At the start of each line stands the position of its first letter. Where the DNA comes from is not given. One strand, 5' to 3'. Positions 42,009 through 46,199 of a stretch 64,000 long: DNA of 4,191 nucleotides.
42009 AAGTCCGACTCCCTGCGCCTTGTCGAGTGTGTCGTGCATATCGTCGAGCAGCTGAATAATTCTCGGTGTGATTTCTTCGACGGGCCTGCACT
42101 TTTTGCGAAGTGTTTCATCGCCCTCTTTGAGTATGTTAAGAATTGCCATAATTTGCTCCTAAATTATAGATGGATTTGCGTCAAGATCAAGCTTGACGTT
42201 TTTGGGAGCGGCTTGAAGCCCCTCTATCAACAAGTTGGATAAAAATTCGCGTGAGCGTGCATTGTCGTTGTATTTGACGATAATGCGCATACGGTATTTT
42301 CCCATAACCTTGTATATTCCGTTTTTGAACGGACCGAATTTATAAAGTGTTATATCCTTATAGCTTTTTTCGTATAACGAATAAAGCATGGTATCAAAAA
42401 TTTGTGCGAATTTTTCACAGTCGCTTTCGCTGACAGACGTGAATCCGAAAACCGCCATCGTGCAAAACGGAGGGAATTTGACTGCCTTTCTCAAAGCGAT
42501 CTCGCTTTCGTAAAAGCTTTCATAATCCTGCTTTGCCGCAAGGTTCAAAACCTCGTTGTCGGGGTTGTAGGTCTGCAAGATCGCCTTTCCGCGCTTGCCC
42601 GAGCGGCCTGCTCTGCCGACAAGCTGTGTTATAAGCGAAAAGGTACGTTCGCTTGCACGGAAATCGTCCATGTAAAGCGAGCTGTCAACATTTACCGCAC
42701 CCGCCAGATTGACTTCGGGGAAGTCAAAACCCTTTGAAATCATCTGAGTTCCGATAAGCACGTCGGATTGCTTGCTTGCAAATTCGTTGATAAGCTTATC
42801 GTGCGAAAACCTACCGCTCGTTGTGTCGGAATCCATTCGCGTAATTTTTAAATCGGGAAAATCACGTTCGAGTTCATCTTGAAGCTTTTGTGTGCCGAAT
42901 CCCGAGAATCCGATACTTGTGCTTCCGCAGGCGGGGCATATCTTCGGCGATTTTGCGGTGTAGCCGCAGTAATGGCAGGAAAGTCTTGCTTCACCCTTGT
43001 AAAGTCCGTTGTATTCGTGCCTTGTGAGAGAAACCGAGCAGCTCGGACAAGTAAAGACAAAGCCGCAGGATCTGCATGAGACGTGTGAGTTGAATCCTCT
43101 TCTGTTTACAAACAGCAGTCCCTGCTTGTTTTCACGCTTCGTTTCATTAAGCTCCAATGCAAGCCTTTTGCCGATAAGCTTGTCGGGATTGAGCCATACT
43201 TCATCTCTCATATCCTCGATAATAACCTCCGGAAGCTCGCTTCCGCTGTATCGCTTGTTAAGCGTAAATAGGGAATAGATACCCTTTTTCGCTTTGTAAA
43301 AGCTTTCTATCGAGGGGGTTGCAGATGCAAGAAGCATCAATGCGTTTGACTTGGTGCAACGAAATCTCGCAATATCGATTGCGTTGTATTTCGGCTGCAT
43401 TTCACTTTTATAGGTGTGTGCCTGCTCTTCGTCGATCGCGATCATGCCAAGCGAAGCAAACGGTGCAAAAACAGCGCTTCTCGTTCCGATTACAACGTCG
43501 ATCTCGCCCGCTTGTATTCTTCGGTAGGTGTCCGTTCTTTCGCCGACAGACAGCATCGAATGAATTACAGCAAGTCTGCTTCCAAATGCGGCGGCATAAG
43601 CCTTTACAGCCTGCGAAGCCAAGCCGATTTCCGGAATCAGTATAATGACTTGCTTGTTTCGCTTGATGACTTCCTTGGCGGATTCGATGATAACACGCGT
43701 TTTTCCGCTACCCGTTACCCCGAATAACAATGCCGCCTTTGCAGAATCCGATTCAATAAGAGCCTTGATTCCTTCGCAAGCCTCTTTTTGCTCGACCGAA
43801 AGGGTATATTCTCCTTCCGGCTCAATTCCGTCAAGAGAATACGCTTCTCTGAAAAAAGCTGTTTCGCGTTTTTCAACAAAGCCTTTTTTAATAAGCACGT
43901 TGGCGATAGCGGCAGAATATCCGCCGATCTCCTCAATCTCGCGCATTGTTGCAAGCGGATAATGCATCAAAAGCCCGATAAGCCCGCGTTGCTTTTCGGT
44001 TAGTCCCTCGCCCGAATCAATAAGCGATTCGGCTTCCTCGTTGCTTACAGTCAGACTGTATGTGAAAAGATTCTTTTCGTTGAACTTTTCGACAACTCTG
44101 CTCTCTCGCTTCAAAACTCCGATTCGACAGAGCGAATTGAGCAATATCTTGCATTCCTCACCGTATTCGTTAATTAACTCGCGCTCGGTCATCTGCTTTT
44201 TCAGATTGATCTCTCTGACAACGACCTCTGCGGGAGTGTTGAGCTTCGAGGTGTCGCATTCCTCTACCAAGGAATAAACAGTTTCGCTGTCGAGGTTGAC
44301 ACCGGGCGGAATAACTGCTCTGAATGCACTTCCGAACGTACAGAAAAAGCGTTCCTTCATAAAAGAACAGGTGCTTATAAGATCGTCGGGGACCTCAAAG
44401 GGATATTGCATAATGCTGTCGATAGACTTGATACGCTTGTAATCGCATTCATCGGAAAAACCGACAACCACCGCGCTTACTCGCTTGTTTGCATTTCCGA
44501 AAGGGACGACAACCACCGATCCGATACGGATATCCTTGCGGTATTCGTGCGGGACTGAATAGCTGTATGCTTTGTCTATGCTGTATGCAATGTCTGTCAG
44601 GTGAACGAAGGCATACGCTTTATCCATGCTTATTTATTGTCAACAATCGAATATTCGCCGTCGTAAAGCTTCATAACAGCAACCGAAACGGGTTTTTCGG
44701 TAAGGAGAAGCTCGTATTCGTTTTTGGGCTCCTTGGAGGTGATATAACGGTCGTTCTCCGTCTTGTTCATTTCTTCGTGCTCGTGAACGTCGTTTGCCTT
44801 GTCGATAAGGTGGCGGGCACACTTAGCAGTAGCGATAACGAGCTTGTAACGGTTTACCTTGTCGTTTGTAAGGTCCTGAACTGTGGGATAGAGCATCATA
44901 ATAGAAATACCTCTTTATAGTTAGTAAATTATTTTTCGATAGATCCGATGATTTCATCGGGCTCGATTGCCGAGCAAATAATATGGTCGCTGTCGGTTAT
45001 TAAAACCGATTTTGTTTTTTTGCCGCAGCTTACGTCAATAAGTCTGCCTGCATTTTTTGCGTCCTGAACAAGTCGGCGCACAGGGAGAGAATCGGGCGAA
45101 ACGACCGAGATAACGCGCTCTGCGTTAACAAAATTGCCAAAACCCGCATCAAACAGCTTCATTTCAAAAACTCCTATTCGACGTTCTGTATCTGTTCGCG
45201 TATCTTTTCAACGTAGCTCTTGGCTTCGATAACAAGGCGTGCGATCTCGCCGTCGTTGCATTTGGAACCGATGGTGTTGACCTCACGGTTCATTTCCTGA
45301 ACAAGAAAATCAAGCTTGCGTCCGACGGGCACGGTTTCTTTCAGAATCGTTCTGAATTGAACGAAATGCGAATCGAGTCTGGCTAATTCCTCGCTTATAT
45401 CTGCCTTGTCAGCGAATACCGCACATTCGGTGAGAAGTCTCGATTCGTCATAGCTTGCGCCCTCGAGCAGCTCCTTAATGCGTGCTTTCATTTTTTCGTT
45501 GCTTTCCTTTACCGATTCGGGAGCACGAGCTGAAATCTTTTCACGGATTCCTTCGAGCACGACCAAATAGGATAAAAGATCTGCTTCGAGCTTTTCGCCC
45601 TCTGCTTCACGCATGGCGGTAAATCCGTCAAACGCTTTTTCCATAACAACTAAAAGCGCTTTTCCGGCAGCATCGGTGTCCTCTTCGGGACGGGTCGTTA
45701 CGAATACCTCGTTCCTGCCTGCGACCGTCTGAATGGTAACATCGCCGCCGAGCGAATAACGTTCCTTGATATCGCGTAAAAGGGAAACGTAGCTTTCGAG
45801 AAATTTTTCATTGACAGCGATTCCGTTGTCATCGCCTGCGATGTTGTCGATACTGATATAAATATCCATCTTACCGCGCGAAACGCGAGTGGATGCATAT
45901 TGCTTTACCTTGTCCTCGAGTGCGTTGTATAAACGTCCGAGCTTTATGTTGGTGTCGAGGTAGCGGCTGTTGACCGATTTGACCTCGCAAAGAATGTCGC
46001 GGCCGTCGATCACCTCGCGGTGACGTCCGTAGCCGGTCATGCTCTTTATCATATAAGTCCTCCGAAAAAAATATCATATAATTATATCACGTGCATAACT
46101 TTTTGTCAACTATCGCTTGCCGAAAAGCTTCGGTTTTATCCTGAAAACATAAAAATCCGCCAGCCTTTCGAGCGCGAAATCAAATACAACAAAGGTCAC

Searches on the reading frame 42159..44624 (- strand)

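Call 50: search_protein_families(library=pfam, proteins=[window:42159-44624:-], max_evalue=0.00001)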
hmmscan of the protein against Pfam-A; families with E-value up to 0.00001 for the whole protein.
window:42159-44624:- (821 aa): 6 families
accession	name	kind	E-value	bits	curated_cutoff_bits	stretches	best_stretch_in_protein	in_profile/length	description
PF17764.6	PriA_3primeBD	-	8.5e-17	61.2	22.7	1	14-106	6-96/96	3'DNA-binding domain (3'BD)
PF00270.35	DEAD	-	7.4e-14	52.3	26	1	294-440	13-162/167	DEAD/DEAH box helicase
PF00271.37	Helicase_C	-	1.7e-13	51.2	23.5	1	580-676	27-110/110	Helicase conserved C-terminal domain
PF18074.6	PriA_C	-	4.6e-13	50.2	26.9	1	719-818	1-95/95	Primosomal protein N C-terminal domain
PF04851.21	ResIII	-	6.5e-12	46.1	22.5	1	274-438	3-163/164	Type III restriction enzyme, res subunit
PF18319.7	Zn_ribbon_PriA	-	6.6e-06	26.4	26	1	526-557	1-26/27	PriA DNA helicase Cys-rich region (CRR) domain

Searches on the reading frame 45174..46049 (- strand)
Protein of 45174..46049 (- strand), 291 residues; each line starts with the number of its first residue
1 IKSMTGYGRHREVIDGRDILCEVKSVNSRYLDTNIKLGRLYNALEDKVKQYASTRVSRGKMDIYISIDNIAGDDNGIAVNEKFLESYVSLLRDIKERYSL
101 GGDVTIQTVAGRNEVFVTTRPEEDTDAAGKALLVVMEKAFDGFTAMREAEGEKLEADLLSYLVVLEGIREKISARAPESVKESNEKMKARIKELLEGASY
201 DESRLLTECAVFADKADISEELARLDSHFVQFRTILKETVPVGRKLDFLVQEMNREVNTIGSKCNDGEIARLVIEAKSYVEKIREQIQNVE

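Call 50: search_protein_families(library=pfam, proteins=[window:45174-46049:-], max_evalue=0.00001)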
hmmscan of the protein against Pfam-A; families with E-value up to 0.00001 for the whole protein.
window:45174-46049:- (291 aa): 2 families
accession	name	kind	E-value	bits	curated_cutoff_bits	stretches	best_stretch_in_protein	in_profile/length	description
PF08340.16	YicC-like_C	-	2.6e-46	157.1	27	1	172-291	1-120/120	Endoribonuclease YicC-like, C-terminal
PF03755.18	YicC-like_N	-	1.1e-40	140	25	1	1-155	1-155/156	Endoribonuclease YicC-like, N-terminal region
